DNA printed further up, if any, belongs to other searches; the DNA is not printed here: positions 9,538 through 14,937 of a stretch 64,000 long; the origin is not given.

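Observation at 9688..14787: ORF C: PD-(D/E)xK nuclease, NACHT-like NTPase and a ~1,250-aa helical tail (Avs/STAND-like architecture)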

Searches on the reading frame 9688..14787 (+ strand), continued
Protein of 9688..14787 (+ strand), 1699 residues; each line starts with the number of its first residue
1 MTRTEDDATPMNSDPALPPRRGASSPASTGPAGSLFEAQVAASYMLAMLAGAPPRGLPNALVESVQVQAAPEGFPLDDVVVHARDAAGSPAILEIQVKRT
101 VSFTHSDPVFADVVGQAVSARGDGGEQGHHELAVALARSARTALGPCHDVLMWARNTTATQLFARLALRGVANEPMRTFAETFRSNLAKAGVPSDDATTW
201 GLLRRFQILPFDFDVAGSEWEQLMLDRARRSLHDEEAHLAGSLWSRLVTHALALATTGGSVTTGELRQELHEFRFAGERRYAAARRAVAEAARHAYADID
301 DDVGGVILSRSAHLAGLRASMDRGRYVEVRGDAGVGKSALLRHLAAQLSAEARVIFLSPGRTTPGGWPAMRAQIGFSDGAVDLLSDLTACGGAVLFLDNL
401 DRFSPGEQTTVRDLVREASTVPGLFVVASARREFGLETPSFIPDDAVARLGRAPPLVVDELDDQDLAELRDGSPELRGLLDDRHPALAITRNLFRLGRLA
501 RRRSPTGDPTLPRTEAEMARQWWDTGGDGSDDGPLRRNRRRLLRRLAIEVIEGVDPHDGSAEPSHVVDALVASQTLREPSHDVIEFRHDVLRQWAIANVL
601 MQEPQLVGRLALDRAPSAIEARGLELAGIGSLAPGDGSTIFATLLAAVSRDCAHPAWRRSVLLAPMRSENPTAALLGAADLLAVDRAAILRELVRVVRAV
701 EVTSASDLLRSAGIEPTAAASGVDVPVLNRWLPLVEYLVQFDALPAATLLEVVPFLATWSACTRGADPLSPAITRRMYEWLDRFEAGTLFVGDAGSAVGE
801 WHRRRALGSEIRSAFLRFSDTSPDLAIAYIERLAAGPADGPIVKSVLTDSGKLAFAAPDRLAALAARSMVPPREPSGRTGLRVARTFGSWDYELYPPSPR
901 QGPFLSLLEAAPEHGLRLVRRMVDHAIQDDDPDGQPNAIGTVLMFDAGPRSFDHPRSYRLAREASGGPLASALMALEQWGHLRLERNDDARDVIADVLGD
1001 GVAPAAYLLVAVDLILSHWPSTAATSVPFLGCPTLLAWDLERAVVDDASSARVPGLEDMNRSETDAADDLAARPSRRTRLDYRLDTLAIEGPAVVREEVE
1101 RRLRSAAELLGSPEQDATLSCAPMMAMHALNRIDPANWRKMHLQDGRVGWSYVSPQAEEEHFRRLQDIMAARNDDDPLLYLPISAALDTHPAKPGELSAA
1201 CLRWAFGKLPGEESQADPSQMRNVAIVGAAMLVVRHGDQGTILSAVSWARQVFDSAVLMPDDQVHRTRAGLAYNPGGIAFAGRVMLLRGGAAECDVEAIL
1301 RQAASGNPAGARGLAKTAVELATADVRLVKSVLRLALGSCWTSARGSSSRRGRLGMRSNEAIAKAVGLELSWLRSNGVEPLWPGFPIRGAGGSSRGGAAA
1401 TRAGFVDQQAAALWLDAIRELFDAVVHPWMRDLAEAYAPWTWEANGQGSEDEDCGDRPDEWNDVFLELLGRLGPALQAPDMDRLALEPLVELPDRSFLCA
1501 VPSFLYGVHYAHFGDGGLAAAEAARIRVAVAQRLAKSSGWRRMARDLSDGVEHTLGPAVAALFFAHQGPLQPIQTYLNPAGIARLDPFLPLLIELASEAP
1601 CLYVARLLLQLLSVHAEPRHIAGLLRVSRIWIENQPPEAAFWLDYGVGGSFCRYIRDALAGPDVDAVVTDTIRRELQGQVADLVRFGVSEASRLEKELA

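Call 87: list_cluster_members(proteins=[P0113, P0087, P0099, P0042, P0003, P0051])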
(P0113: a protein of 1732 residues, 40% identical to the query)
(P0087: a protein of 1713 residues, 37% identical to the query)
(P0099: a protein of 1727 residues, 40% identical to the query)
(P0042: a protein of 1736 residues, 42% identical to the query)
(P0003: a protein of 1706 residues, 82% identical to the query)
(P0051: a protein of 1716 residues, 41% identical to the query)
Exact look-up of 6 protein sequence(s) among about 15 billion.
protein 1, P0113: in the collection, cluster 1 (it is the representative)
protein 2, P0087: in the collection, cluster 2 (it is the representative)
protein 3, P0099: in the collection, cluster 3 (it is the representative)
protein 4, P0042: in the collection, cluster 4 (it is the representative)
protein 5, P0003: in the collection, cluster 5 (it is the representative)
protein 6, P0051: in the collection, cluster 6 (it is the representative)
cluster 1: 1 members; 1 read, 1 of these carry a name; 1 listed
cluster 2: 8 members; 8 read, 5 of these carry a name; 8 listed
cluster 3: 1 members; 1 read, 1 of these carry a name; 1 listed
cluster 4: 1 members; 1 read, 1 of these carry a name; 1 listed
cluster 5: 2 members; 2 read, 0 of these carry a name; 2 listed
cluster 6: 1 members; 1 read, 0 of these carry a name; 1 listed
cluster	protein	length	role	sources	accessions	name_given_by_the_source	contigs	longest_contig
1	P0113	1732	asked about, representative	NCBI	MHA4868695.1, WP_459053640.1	NACHT domain-containing protein [Duganella sp. PWIR1]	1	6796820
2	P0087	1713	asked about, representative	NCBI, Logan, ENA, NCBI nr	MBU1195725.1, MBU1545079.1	MAG: ATP-binding protein [Proteobacteria bacterium] | ATP-binding protein [Pseudomonadota bacterium]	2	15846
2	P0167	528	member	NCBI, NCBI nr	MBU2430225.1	MAG: ATP-binding protein, partial [Proteobacteria bacterium] | ATP-binding protein [Pseudomonadota bacterium]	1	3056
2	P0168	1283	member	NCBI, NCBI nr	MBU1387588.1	MAG: ATP-binding protein [Proteobacteria bacterium] | ATP-binding protein [Pseudomonadota bacterium]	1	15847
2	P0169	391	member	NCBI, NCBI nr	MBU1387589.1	MAG: hypothetical protein KKD32_07020 [Proteobacteria bacterium] | hypothetical protein [Pseudomonadota bacterium]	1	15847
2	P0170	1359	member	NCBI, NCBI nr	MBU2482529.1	MAG: ATP-binding protein [Proteobacteria bacterium] | ATP-binding protein [Pseudomonadota bacterium]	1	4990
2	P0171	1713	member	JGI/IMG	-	-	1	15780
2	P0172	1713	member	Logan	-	-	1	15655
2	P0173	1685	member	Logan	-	-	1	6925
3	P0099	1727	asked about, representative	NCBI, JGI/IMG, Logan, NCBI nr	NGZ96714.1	MAG: hypothetical protein CV089_11430 [Nitrospira sp. WS110] | hypothetical protein [Nitrospira sp. WS110]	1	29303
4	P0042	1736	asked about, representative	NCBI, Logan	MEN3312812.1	MAG: hypothetical protein V7645_2141 [Actinomycetota bacterium]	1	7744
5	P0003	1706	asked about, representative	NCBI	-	-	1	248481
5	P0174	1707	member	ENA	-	-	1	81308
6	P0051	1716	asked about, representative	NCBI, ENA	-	-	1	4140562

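Call 94: search_dna_similar(query=window:9688-14787:+, collection=plasmids, mode=protein, max_rows=15)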
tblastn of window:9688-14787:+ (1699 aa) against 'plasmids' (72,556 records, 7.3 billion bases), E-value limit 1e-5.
Records with a match: 27; places in all: 29; records where one place covers at least 80% of the query: 8.
Best place of each record, by identity: <60% 27.
By first word of the organism name: Agrobacterium 4; Sinorhizobium 3; Rhizobium 3; Cupriavidus 3; Pseudomonas 2; Azospirillum 2; Hymenobacter 2; Neorhizobium 1; Polymorphobacter 1; Phyllobacterium 1; and 5 more.
By predicted mobility (MOB-suite, as given by PLSDB): non-mobilizable 15; conjugative 12.
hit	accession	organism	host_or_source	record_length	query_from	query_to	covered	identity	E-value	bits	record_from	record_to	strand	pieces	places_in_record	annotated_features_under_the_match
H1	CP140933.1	Sinorhizobium meliloti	Medicago lupulina,whole organism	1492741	35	1698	98%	36.4%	0e+0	768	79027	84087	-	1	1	hypothetical protein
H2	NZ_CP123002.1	Neorhizobium petrolearium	single cell,petroleum contaminated soil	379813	36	1699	98%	36.0%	0e+0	808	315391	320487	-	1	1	ATP-binding protein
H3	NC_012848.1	Rhizobium leguminosarum bv. trifolii WSM1325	-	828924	35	1699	98%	35.1%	0e+0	723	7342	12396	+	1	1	hypothetical protein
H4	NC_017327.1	Sinorhizobium meliloti SM11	-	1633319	36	1699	98%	32.7%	0e+0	622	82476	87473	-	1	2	none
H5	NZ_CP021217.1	Sinorhizobium meliloti RU11/001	-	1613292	36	1699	98%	32.7%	0e+0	622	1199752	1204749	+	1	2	none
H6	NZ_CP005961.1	Pseudomonas mandelii JR-1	natural mineral water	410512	35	1699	98%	31.9%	3e-177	602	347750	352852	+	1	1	hypothetical protein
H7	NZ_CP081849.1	Polymorphobacter megasporae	Megaspora,lichen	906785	56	1695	97%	30.8%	5e-134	472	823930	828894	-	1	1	hypothetical protein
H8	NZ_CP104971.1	Phyllobacterium zundukense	Vicia costata,cell culture,root nodule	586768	2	1652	97%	27.4%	7e-79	299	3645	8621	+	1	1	hypothetical protein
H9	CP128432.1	Microbulbifer sp. MKSA007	Smenospongia aurea,bacteria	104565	7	1386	63%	30.9%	5e-57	333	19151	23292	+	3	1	hypothetical protein (x4)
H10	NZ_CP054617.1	Azospirillum oryzae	cell culture,soil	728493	36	1056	47%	31.0%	2e-42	263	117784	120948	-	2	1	hypothetical protein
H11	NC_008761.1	Polaromonas naphthalenivorans CJ2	-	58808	36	668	37%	29.4%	1e-29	137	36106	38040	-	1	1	NACHT domain-containing protein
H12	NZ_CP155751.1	Sphingomonas parapaucimobilis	Chinese cabbage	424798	36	668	37%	27.1%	5e-19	102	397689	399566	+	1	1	hypothetical protein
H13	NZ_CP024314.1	Rhizobium sp. NXC24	Phaseolus vulgaris,cell culture,plant ...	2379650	298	849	32%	24.9%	3e-20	106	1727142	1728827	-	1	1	record has no annotation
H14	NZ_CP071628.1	Rhizobium leguminosarum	lentil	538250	36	523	29%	27.9%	1e-23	117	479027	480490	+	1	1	ATP-binding protein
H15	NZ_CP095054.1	Hymenobacter aerilatus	single cell,air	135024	36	523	29%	23.6%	3e-11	77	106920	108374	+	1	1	hypothetical protein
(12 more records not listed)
